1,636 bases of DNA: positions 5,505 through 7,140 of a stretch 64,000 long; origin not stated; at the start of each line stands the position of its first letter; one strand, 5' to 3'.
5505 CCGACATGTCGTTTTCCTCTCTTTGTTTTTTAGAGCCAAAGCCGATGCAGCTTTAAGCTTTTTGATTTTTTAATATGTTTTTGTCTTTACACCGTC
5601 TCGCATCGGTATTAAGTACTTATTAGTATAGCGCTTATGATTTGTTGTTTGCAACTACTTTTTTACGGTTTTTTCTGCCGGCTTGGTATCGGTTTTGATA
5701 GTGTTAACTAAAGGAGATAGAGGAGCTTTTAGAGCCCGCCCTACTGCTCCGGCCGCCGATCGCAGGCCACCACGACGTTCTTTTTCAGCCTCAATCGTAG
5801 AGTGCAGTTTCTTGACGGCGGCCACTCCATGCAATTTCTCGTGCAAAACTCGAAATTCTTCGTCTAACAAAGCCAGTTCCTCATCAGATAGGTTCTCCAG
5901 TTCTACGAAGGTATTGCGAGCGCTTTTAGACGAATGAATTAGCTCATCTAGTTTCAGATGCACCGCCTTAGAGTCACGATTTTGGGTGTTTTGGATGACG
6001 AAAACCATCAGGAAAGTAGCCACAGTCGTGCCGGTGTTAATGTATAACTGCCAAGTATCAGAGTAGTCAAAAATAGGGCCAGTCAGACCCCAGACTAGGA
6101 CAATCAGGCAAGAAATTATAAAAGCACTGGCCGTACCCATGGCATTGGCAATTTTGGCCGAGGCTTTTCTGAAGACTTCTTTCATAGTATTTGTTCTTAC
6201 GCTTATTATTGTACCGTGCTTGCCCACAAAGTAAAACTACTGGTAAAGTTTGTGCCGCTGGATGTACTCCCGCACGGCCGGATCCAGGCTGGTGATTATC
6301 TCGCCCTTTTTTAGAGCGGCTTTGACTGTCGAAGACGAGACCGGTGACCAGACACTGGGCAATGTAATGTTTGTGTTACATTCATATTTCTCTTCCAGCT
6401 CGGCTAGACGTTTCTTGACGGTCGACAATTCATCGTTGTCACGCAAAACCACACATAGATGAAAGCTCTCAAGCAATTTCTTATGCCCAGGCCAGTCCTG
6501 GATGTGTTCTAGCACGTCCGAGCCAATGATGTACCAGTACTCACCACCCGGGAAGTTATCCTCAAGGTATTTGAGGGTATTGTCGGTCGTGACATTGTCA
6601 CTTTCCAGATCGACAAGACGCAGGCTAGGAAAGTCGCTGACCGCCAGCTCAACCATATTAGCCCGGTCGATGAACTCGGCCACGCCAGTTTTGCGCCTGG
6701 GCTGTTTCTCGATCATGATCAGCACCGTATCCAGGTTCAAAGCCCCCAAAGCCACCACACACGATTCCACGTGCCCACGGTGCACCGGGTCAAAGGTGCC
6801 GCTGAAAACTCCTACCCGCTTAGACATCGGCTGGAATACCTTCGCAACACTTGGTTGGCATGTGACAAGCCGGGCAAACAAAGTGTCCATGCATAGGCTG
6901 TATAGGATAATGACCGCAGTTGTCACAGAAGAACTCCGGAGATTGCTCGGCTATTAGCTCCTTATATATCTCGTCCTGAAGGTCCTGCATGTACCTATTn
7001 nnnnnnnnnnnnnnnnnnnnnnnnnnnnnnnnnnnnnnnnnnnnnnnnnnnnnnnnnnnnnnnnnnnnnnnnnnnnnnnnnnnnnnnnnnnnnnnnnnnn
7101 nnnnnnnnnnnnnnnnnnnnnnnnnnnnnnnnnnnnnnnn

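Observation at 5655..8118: Orphan operon behind the riboswitch-like leader: 372-aa zinc-ribbon protein, hidden 56-aa zinc-ribbon ORF, NadD, Fet4-like permease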

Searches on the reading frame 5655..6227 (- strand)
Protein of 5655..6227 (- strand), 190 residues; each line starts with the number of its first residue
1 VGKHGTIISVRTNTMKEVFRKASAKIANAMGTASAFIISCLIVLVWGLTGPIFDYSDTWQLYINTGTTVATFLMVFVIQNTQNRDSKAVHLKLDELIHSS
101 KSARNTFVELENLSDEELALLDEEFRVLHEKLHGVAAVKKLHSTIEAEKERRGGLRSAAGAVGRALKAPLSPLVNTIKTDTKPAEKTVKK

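Call 4: search_protein_families(library=pfam, proteins=[window:5655-6227:-], max_evalue=0.1)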
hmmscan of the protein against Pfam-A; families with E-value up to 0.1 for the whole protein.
window:5655-6227:- (190 aa): 3 families
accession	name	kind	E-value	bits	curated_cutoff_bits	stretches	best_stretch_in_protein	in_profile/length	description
PF04120.17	Iron_permease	-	2.5e-47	160.3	25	1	19-143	1-125/128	Low affinity iron permease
PF10836.13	DUF2574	-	0.01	16.1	27.5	1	36-91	4-58/93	Protein of unknown function (DUF2574)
PF11457.13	DUF3021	-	0.02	15.5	24.7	1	25-78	30-82/130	Protein of unknown function (DUF3021)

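Call 8: search_protein_families(library=ncbifam, proteins=[window:5655-6227:-], max_evalue=0.1)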
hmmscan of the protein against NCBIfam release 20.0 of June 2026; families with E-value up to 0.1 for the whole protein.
window:5655-6227:- (190 aa): 3 families
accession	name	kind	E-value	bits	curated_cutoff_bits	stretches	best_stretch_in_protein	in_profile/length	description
NF045846.1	MSC0882_dom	subfamily_domain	0.048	12.8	60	1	18-107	2-97/244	MSC_0882 family membrane protein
NF045994.1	MAG4530_fam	subfamily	0.054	12.3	50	1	68-136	333-401/441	MAG4530 family protein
TIGR01218.1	Gpos_tandem_5TM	subfamily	0.061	13.1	35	1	24-92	57-127/208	tandem five-TM protein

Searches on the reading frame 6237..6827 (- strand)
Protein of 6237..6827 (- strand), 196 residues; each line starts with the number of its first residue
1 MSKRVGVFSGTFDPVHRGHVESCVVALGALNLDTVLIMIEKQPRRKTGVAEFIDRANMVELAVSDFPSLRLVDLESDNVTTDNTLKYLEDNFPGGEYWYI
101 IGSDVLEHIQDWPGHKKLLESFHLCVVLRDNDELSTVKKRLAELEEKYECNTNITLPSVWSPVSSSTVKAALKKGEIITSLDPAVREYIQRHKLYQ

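Call 4: search_protein_families(library=pfam, proteins=[window:6237-6827:-], max_evalue=0.1)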
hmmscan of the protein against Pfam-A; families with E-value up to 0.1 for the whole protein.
window:6237-6827:- (196 aa): 2 families
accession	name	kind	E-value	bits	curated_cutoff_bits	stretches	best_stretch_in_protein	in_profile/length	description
PF01467.32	CTP_transf_like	-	1.8e-13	51.3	21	1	7-169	1-131/133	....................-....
PF13489.12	Methyltransf_23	-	0.011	15.9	27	1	83-124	61-106/164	Methyltransferase domain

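Call 8: search_protein_families(library=ncbifam, proteins=[window:6237-6827:-], max_evalue=0.1)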
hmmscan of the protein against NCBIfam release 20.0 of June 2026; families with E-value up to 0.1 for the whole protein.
window:6237-6827:- (196 aa): 21 families
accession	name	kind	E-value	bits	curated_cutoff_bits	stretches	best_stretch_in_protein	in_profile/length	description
TIGR00482.1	TIGR00482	equivalog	2.4e-30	106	112.45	1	7-195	1-194/194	nicotinate (nicotinamide) nucleotide adenylyltransferase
NF005519.0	PRK07152.1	equivalog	6e-28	97.8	315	1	3-195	1-184/361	nicotinate-nucleotide adenylyltransferase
NF000840.1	PRK00071.1-3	equivalog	1.2e-27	96.7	150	1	3-196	6-199/201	nicotinate-nucleotide adenylyltransferase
NF000841.0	PRK00071.1-4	equivalog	1.3e-25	90.3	197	1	2-196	6-193/194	nicotinate-nucleotide adenylyltransferase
NF000839.0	PRK00071.1-1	equivalog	2.7e-25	89.6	187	1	5-196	8-216/219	nicotinate-nucleotide adenylyltransferase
NF000843.0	PRK00071.2-2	equivalog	1.3e-18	67.3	240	1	3-143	12-155/212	nicotinate-nucleotide adenylyltransferase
NF005410.0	PRK06973.1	equivalog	2.7e-17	62.8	214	1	2-195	21-241/243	nicotinate-nucleotide adenylyltransferase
NF000842.0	PRK00071.2-1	equivalog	5.4e-15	55.5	167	1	5-196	4-185/191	nicotinate-nucleotide adenylyltransferase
NF000845.0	PRK00071.2-4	equivalog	1e-13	51.2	210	1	3-144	8-152/197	nicotinate-nucleotide adenylyltransferase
NF000846.0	PRK00071.2-5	equivalog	9.1e-11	41.6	329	1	4-138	20-157/210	nicotinate-nucleotide adenylyltransferase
TIGR01510.1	coaD_prev_kdtB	equivalog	2.5e-08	34.1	103.3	1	6-75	2-68/155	pantetheine-phosphate adenylyltransferase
TIGR00125.1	cyt_tran_rel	domain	3.8e-06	27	27.7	1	5-64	1-61/65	adenylyltransferase/cytidyltransferase family protein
NF006479.0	PRK08887.1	equivalog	0.00024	21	164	1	3-124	2-128/174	nicotinate-nicotinamide nucleotide adenylyltransferase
NF003787.0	PRK05379.1-4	equivalog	0.0012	17.9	449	1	7-63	13-69/346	bifunctional nicotinamide-nucleotide adenylyltransferase/Nudix hydroxylase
TIGR01526.1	nadR_NMN_Atrans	equivalog_domain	0.0022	17.3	341.15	1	3-41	1-37/325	nicotinamide-nucleotide adenylyltransferase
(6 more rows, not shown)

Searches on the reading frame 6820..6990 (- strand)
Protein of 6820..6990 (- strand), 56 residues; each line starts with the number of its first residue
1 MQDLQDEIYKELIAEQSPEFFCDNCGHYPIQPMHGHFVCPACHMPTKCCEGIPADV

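Call 4: search_protein_families(library=pfam, proteins=[window:6820-6990:-], max_evalue=0.1)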
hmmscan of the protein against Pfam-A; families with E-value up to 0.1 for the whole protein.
window:6820-6990:- (56 aa): 4 families
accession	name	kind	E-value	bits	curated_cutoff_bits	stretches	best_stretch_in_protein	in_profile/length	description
PF08274.17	Zn_Ribbon_YjdM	-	0.011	16.2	30.8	0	33-43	16-26/30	PhnA Zinc-Ribbon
PF08271.17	Zn_Ribbon_TF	-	0.015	15.3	29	1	21-42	2-25/43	TFIIB zinc-binding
PF01155.25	HypA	-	0.077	13.5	28.9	1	13-45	64-95/112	Hydrogenase/urease nickel incorporation, metallochaperone, hypA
PF25164.1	CoiA_N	-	0.088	12.8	26.3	0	34-45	15-26/50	Competence protein CoiA, N-terminal domain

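Call 8: search_protein_families(library=ncbifam, proteins=[window:6820-6990:-], max_evalue=0.1)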
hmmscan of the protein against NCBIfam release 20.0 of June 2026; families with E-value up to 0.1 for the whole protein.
window:6820-6990:- (56 aa): 1 family
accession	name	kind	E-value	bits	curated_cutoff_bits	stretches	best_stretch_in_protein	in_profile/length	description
NF008757.0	PRK11788.1-5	equivalog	0.072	12.2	363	1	8-43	343-374/388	lipopolysaccharide assembly protein LapB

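Call 22: find_homologous_proteins(query=window:6820-6990:-, max_evalue=0.01)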
Query window:6820-6990:- (56 aa): 68 proteins with E <= 0.01 among 68 candidates.
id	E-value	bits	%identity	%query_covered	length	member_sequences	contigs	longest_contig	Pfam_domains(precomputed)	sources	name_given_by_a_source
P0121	4.0e-28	114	85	96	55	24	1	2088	-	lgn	-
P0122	1.0e-25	106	78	96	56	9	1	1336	-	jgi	-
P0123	2.8e-25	105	80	89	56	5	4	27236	-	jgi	jgi:hypothetical protein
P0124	3.0e-25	105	82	91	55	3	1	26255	-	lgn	-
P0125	3.6e-25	105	70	96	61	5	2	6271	-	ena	-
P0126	4.0e-25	104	71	100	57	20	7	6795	-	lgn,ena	-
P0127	6.1e-25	104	72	96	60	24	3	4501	-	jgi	jgi:Zn finger protein HypA/HybF involved in hydrogenase expression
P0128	7.5e-25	104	74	96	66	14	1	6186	-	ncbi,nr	ncbi:MAG TPA: hypothetical protein VFH39_00115 [Candidatus Saccharimonadales bacterium]|nr:hypotheti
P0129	2.8e-24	102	77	95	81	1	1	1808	-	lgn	-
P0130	5.2e-24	101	74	98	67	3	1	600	-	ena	-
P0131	6.8e-24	100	71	100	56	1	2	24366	-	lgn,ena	-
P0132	1.7e-23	99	70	100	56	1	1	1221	-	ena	-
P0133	2.2e-23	99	75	98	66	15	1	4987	-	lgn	-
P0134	2.3e-23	99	78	88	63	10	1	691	-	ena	-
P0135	2.5e-23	99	70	98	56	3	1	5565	-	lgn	-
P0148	3.3e-22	95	70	100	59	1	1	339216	-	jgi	jgi:hypothetical protein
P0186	4.3e-17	79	60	89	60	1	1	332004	-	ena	-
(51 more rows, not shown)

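Call 85: find_encoding_contigs(protein=P0148, flank=5000, max_places=1)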
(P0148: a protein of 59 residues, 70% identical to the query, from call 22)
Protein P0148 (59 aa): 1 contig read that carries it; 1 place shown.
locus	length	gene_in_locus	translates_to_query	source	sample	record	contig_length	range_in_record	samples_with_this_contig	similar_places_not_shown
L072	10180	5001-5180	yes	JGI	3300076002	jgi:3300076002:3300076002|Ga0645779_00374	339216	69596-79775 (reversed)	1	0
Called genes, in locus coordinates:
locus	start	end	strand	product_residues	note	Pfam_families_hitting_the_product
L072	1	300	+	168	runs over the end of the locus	PF04138:GtrA_DPMS_TM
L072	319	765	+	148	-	PF01726:LexA_DNA_bind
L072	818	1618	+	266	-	PF02673:BacA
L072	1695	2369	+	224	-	-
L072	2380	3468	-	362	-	-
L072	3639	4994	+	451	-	-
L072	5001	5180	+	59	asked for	-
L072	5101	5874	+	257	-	-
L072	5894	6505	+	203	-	PF01467:CTP_transf_like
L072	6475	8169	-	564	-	PF00999:Na_H_Exchanger, PF02254:TrkA_N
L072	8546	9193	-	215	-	PF13462:Thioredoxin_4, PF13098:Thioredoxin_2 (faint), PF01323:DSBA, PF13743:Thioredoxin_5 (weak)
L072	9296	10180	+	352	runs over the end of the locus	PF00571:CBS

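Call 86: find_encoding_contigs(protein=P0186, flank=5000, max_places=1)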
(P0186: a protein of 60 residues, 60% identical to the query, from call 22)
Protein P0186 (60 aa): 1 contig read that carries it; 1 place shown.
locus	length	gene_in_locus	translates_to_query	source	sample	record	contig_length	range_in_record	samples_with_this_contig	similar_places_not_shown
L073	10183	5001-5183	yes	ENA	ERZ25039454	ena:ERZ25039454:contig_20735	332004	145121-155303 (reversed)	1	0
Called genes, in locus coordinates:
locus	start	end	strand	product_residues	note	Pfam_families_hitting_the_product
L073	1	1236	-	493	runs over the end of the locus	PF13727:CoA_binding_3, PF02397:Bac_transf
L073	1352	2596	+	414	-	PF04932:Wzy_C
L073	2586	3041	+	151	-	PF04138:GtrA_DPMS_TM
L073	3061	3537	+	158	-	PF01726:LexA_DNA_bind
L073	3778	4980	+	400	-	-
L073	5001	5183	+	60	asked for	-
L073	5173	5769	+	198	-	PF01467:CTP_transf_like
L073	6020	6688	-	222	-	PF13462:Thioredoxin_4, PF01323:DSBA, PF13743:Thioredoxin_5 (weak)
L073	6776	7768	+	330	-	PF00571:CBS (weak)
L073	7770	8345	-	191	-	-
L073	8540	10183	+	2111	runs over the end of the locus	PF01731:Arylesterase (faint), PF08450:SGL (faint), PF10282:Lactonase (faint), PF01436:NHL (weak), PF05345:He_PIG, PF01436:NHL, PF05345:He_PIG, PF02518:HATPase_c, +1 more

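Call 93: search_protein_families(library=padloc, proteins=[window:6820-6990:-], max_evalue=0.1)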
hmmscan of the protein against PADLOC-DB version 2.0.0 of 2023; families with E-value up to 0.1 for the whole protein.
window:6820-6990:- (56 aa): 0 families

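Call 94: search_protein_families(library=phrogs, proteins=[window:6820-6990:-], max_evalue=0.1)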
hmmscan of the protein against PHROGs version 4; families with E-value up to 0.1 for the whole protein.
window:6820-6990:- (56 aa): 2 families
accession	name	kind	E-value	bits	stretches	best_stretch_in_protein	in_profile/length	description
phrog_9188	-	unknown function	0.0036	18.5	1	7-42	26-60/70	-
phrog_17221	-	unknown function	0.081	14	0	12-26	31-45/51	-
